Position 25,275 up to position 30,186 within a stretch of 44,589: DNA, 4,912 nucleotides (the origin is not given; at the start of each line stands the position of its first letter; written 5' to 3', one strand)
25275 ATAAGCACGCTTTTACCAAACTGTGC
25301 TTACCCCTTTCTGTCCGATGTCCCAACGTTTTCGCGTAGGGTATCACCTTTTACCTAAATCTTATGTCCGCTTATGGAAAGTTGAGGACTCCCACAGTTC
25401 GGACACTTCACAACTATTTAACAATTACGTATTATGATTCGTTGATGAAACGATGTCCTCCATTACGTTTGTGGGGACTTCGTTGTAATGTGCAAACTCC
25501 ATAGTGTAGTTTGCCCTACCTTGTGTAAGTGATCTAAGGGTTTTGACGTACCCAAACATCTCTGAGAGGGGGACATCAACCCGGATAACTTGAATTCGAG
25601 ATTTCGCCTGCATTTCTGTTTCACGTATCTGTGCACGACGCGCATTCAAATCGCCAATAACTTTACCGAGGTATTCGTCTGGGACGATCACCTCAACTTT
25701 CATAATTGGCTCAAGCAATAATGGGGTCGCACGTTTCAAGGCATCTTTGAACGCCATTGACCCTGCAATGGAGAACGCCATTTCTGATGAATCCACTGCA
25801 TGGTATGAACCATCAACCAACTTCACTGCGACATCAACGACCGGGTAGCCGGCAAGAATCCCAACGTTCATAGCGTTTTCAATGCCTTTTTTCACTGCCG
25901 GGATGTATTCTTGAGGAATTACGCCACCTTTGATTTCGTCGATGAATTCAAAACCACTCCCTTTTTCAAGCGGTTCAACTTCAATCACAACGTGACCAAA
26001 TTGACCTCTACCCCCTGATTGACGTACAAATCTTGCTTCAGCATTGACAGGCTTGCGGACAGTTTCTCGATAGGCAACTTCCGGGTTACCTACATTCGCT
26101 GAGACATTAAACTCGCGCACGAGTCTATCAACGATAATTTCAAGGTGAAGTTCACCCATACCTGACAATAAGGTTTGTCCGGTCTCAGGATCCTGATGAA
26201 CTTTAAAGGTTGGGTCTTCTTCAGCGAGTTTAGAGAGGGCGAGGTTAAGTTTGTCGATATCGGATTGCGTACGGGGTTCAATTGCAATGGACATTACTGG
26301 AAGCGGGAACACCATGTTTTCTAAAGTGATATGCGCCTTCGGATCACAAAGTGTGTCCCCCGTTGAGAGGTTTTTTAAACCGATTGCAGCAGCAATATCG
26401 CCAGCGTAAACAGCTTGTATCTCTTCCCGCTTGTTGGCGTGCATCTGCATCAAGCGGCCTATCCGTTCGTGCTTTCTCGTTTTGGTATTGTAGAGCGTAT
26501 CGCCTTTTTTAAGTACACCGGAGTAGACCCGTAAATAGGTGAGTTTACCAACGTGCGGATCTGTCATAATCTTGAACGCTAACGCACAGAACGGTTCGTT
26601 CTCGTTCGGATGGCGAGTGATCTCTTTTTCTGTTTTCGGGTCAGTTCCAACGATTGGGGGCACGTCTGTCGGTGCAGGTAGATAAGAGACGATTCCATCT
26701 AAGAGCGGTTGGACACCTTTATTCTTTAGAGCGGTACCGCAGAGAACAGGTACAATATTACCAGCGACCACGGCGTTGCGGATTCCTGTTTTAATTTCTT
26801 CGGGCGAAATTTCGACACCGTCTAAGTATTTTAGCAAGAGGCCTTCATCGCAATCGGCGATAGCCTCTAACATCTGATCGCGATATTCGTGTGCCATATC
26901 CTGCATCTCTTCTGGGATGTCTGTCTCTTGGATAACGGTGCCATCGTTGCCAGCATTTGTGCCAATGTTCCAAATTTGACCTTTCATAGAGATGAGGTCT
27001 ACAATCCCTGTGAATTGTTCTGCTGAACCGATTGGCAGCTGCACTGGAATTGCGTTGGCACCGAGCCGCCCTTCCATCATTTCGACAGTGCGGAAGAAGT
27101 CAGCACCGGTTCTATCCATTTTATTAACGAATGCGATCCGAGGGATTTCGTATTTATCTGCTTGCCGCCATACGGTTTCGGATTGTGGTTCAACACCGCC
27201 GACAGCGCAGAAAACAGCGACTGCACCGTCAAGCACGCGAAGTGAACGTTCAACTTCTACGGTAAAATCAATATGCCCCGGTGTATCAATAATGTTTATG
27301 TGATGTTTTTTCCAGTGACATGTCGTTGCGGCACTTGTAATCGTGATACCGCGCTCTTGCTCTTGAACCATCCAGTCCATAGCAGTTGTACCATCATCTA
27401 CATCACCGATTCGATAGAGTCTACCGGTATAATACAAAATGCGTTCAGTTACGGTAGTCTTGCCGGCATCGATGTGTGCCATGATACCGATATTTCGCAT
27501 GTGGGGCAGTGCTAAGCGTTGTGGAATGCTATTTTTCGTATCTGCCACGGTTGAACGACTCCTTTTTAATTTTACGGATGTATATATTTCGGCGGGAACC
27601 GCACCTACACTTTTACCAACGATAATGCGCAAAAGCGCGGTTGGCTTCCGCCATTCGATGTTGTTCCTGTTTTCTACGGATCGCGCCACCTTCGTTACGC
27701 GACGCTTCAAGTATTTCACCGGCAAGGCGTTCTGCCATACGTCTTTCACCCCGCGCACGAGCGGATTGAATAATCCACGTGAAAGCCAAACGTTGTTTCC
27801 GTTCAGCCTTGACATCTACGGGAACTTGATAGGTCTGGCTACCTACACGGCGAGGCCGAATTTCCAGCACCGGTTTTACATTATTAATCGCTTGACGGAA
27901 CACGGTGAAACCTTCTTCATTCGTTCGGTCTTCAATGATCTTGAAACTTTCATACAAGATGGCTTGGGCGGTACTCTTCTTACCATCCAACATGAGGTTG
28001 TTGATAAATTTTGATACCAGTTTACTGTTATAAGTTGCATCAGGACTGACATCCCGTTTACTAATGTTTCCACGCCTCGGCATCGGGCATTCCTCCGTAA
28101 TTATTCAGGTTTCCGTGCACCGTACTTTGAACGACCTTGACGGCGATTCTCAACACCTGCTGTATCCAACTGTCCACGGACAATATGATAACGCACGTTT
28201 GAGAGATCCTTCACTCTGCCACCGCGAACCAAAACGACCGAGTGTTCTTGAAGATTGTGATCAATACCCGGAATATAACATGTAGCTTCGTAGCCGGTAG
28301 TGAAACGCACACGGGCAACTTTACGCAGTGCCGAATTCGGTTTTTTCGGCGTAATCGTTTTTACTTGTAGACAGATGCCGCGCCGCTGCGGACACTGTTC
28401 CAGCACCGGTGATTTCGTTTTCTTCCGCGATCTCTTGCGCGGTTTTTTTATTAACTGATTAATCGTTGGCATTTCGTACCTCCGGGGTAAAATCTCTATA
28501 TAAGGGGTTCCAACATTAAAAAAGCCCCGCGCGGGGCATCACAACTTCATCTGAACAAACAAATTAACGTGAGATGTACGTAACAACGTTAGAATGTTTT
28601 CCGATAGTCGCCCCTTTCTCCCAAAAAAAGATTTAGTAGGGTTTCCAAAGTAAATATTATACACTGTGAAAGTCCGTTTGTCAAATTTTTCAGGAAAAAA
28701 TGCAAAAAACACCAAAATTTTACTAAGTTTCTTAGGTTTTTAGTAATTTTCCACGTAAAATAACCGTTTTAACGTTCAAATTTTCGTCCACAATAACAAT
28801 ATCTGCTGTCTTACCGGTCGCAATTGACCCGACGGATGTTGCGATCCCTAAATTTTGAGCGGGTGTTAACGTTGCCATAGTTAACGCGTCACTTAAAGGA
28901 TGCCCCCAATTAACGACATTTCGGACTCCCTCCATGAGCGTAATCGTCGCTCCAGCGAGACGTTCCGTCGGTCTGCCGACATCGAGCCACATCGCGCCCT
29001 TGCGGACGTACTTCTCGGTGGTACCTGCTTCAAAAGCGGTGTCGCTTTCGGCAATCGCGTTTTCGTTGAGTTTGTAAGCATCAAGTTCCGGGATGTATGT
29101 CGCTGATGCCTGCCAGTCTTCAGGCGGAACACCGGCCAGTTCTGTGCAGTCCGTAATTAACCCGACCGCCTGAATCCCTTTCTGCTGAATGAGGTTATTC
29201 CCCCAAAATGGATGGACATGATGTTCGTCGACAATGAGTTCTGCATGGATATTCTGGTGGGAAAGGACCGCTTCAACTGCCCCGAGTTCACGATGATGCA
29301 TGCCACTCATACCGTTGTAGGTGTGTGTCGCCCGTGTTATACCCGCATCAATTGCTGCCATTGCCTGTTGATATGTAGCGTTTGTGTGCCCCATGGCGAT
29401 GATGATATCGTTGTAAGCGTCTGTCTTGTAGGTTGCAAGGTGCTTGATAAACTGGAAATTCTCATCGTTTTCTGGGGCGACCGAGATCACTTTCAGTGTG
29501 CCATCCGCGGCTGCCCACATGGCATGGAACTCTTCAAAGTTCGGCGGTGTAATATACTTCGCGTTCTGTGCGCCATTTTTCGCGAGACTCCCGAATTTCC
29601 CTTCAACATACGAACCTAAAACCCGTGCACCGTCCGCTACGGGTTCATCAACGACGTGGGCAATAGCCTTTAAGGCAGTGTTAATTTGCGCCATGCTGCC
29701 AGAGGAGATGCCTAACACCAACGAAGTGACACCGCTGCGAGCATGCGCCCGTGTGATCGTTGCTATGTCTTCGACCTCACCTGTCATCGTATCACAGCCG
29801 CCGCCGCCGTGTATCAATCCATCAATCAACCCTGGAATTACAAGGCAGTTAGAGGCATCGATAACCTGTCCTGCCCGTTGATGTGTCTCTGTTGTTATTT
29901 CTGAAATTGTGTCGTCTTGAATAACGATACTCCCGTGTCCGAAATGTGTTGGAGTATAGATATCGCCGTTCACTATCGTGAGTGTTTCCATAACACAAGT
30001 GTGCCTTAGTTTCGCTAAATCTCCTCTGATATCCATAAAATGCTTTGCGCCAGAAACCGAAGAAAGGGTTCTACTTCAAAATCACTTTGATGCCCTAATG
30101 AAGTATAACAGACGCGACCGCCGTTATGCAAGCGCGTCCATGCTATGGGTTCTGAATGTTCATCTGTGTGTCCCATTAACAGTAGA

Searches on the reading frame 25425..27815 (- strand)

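Call 56: search_protein_families(library=pfam, max_evalue=0.00001, proteins=[window:25425-27815:-])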
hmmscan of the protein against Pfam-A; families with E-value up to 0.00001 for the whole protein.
window:25425-27815:- (796 aa): 6 families
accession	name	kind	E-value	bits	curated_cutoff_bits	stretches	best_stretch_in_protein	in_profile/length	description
PF00009.33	GTP_EFTU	-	9.3e-65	218.2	26.5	1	106-380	3-187/188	Elongation factor Tu GTP binding domain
PF03764.24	EFG_IV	-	5.2e-49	165.5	24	1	578-696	1-120/121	Elongation factor G, domain IV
PF14492.12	EFG_III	-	1.1e-31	109.1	27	1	503-576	1-74/75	Elongation Factor G, domain III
PF00679.30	EFG_C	-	2.8e-30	104.6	27.9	1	700-787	2-88/89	Elongation factor G C-terminus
PF03144.31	GTP_EFTU_D2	-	6.1e-20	71.9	30.3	1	423-490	1-73/73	Elongation factor Tu domain 2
PF22042.2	EF-G_D2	-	6.8e-20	71.4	27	1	408-491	1-83/84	Elongation factor G domain 2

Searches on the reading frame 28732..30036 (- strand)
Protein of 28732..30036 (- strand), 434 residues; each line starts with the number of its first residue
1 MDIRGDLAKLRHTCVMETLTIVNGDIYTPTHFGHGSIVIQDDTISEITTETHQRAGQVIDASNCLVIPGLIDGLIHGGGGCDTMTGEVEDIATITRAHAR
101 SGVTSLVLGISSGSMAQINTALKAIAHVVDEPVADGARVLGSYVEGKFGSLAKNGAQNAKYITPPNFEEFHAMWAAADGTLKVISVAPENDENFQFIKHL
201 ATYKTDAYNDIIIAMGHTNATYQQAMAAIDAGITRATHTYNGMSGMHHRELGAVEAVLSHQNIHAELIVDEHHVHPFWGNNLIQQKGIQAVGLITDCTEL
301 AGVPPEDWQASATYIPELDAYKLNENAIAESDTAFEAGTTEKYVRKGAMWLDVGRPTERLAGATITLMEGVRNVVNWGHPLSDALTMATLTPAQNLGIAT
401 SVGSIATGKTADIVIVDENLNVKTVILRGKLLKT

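Call 56: search_protein_families(library=pfam, max_evalue=0.00001, proteins=[window:28732-30036:-])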
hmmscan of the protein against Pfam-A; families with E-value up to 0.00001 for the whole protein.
window:28732-30036:- (434 aa): 2 families
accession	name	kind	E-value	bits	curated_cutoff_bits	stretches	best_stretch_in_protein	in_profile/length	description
PF01979.26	Amidohydro_1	-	1e-22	81.3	25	1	65-431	1-344/345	Amidohydrolase family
PF07969.17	Amidohydro_3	-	1.2e-09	38.6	29.7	0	379-420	407-448/472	Amidohydrolase family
